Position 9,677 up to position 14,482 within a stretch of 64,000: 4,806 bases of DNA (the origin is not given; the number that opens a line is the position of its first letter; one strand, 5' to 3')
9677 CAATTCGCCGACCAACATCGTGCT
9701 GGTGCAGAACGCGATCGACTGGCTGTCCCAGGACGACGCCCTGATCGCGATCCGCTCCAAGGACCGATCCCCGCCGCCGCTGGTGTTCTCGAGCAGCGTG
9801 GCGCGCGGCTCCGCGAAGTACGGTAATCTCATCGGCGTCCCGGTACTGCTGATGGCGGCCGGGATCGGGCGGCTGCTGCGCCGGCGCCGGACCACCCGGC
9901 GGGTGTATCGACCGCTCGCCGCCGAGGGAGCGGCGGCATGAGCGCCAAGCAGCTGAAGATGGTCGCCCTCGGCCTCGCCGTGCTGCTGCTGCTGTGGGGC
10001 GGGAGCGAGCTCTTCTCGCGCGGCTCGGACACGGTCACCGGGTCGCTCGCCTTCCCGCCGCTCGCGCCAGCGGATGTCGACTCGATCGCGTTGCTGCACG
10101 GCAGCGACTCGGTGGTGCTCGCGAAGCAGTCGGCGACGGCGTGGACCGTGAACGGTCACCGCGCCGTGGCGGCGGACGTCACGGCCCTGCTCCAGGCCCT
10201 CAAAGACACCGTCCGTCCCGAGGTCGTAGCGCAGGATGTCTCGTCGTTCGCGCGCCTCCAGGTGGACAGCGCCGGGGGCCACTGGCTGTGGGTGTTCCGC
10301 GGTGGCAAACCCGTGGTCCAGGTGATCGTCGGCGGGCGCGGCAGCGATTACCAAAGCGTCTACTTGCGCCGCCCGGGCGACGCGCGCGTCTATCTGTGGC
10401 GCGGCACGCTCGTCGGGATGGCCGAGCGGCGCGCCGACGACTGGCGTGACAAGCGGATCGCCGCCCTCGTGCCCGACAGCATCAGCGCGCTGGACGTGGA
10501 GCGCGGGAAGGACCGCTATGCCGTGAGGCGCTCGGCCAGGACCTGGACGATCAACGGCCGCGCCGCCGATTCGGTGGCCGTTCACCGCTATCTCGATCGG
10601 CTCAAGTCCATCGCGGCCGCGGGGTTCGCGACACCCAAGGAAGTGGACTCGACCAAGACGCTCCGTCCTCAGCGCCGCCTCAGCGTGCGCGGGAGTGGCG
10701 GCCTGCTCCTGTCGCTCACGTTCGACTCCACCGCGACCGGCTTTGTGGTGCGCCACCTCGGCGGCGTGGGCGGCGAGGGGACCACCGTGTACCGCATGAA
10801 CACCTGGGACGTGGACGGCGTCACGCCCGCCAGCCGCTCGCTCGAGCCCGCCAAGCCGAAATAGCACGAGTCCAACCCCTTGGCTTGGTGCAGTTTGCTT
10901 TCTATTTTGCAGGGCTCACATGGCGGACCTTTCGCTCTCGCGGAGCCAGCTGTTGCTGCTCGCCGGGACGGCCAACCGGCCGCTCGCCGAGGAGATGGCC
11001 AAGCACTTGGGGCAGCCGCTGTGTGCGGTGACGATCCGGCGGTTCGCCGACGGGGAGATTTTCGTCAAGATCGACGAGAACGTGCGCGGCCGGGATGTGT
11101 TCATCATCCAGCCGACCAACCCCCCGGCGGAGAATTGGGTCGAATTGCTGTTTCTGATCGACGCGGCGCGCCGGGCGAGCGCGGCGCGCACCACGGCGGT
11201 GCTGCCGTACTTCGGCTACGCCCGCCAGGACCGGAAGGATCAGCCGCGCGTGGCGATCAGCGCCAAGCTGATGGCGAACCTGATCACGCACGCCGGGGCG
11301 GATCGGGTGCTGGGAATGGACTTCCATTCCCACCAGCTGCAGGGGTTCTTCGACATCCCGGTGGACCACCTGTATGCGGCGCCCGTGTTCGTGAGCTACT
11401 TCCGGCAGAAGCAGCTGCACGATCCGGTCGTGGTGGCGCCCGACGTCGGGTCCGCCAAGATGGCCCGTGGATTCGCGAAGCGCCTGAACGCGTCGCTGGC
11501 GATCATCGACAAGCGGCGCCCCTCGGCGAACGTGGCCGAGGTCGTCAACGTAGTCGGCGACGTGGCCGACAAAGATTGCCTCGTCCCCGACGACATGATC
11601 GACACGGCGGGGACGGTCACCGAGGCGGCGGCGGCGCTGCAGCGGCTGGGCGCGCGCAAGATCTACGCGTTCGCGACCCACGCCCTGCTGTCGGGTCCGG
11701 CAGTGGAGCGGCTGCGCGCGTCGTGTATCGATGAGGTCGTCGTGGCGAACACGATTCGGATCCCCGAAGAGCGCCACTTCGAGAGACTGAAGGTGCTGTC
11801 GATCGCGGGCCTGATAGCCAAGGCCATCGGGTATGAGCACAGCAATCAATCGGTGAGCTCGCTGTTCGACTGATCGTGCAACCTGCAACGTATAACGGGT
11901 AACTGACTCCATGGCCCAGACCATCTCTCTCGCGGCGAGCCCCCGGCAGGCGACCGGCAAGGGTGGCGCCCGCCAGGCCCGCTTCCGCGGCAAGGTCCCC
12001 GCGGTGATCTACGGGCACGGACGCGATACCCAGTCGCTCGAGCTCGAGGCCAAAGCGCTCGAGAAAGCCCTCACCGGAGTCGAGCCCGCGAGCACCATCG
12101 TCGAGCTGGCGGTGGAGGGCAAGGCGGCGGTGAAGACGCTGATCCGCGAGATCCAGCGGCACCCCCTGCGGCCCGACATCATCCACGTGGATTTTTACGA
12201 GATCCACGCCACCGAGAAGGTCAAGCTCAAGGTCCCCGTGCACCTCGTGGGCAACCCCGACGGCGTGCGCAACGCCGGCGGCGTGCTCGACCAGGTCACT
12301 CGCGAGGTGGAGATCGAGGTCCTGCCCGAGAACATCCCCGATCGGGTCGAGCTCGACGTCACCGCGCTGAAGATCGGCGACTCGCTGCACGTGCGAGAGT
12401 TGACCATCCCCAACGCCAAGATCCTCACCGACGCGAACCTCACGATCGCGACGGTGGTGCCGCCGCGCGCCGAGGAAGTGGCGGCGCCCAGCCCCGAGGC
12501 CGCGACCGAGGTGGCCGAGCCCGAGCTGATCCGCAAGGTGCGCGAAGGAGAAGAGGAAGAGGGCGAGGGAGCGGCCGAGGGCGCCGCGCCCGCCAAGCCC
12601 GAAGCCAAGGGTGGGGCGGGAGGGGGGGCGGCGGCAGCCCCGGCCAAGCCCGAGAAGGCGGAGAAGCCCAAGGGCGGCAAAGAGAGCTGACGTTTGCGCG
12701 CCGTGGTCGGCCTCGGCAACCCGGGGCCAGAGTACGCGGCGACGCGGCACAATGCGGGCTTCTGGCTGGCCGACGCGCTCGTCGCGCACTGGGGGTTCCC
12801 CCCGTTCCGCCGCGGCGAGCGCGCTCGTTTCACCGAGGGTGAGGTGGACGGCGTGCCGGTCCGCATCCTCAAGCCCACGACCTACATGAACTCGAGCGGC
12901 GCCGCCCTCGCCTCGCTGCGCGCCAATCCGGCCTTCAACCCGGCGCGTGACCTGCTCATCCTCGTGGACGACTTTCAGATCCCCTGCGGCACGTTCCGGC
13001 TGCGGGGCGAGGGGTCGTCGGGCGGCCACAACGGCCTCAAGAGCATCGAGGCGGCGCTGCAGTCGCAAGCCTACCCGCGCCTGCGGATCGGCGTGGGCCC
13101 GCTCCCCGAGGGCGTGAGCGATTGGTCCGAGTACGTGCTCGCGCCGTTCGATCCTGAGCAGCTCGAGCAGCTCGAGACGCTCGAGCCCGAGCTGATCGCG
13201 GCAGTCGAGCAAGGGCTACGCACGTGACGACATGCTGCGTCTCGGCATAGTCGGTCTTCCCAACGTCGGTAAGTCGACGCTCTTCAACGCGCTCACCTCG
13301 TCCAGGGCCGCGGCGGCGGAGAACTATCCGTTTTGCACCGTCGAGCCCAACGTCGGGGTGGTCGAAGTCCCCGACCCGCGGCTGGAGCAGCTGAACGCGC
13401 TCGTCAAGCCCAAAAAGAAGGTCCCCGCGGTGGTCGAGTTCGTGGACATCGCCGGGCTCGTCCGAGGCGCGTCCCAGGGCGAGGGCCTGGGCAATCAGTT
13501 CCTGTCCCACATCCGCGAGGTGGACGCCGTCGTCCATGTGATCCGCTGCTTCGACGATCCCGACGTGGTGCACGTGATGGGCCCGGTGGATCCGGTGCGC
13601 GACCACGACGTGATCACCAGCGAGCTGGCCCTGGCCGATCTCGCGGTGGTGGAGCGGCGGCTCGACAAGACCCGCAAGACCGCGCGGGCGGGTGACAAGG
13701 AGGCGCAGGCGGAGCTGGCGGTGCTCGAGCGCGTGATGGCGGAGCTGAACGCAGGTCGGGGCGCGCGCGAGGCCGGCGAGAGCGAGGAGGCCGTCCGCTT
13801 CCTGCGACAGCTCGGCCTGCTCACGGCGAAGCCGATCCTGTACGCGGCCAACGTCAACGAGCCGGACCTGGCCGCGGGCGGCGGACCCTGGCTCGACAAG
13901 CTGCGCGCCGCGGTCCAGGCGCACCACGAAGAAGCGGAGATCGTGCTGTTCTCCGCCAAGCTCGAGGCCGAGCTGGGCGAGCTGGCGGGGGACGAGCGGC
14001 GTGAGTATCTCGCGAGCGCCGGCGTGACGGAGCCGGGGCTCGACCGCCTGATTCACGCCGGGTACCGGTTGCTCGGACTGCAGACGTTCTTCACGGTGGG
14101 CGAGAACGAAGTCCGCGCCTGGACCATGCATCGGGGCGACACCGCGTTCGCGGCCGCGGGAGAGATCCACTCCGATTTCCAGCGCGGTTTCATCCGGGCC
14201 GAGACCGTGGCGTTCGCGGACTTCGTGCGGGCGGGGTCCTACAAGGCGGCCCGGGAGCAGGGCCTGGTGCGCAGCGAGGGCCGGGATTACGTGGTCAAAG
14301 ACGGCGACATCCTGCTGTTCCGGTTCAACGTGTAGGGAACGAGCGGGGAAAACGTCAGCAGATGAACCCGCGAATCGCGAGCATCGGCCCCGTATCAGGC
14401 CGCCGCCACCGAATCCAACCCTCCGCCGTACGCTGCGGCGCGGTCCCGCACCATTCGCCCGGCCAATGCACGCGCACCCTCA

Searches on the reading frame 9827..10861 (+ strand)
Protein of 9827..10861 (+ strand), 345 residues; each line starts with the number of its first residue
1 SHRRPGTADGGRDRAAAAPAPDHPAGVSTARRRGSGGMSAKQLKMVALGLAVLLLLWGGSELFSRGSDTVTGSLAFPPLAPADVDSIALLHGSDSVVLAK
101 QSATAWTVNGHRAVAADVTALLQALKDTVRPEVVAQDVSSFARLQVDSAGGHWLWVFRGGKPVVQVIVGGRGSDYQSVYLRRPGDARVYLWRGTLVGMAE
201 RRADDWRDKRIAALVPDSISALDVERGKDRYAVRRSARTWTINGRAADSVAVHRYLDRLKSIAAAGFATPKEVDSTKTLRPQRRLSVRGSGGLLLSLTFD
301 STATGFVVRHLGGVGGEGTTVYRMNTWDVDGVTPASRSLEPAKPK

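Call 25: search_protein_families(library=pfam, max_evalue=0.05, proteins=[window:9827-10861:+])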
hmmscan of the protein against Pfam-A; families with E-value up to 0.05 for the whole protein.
window:9827-10861:+ (345 aa): 1 family
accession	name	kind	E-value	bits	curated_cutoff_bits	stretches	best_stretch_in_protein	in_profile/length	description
PF14238.11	DUF4340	-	7.4e-15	56.1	25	1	116-274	14-174/183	Domain of unknown function (DUF4340)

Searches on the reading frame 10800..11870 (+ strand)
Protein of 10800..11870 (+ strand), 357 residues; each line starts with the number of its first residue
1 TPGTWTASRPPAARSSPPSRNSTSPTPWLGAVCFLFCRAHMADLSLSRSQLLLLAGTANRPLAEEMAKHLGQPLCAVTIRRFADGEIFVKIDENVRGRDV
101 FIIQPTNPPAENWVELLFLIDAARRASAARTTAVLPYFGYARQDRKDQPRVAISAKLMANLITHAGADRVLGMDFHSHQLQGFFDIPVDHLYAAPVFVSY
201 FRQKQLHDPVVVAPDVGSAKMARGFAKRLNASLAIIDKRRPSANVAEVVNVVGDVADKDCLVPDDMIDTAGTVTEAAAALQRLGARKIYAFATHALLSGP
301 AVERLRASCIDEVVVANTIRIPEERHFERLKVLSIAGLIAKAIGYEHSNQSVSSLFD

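Call 42: search_protein_families(library=pfam, max_evalue=0.0001, proteins=[window:10800-11870:+])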
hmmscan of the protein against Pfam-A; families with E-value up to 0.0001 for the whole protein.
window:10800-11870:+ (357 aa): 3 families
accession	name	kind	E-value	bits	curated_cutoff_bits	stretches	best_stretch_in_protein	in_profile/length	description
PF13793.12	Pribosyltran_N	-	5.6e-46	155.6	25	1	52-166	2-117/117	N-terminal domain of ribose phosphate pyrophosphokinase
PF14572.12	Pribosyl_synth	-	1.3e-27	97.4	27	1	249-356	75-183/184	Phosphoribosyl synthetase-associated domain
PF00156.33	Pribosyltran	-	1.7e-14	53.9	26.3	1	200-294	22-124/158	Phosphoribosyl transferase domain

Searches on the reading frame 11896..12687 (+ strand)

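Call 42: search_protein_families(library=pfam, max_evalue=0.0001, proteins=[window:11896-12687:+])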
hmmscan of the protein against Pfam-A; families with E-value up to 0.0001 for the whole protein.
window:11896-12687:+ (264 aa): 2 families
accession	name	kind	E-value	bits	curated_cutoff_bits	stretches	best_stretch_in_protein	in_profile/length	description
PF14693.11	Ribosomal_TL5_C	-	3.6e-27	95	27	1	108-191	1-84/84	Ribosomal protein TL5, C-terminal domain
PF01386.24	Ribosomal_L25p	-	1.5e-24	86.7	23.6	1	12-100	1-82/82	Ribosomal L25p family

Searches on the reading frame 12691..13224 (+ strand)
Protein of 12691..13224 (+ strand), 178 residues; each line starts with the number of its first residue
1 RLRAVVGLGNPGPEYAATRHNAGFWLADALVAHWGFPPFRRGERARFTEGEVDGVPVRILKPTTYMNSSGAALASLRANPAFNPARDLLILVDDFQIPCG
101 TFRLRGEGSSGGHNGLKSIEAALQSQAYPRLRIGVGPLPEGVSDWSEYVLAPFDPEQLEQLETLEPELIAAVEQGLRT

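Call 42: search_protein_families(library=pfam, max_evalue=0.0001, proteins=[window:12691-13224:+])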
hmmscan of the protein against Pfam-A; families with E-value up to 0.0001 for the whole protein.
window:12691-13224:+ (178 aa): 1 family
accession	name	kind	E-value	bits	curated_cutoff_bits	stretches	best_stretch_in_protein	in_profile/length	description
PF01195.25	Pept_tRNA_hydro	-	1.3e-51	175.5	27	1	5-174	2-169/183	Peptidyl-tRNA hydrolase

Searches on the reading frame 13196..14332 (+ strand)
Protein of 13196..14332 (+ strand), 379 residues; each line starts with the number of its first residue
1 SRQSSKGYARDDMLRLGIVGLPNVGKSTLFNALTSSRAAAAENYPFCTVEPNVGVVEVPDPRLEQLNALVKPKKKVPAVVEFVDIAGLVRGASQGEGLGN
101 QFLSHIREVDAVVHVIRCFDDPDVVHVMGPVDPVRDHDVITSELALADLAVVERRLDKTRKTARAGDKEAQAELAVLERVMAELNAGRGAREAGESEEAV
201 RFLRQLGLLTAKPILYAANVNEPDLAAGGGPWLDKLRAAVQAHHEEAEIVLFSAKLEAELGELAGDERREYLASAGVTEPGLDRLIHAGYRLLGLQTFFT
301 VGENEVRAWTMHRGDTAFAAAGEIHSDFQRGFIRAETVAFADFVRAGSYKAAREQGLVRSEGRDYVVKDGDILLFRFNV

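Call 42: search_protein_families(library=pfam, max_evalue=0.0001, proteins=[window:13196-14332:+])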
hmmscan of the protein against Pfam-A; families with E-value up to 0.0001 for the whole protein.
window:13196-14332:+ (379 aa): 3 families
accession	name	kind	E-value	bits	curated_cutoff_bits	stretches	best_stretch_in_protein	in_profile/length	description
PF06071.19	YchF-GTPase_C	-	5.1e-36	123.1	27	1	295-378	1-84/84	Protein of unknown function (DUF933)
PF01926.29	MMR_HSR1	-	2e-22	79.9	21.9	1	16-119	2-85/113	50S ribosome-binding GTPase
PF02421.24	FeoB_N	-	1.1e-07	32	27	1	17-58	4-44/156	Ferrous iron transport protein B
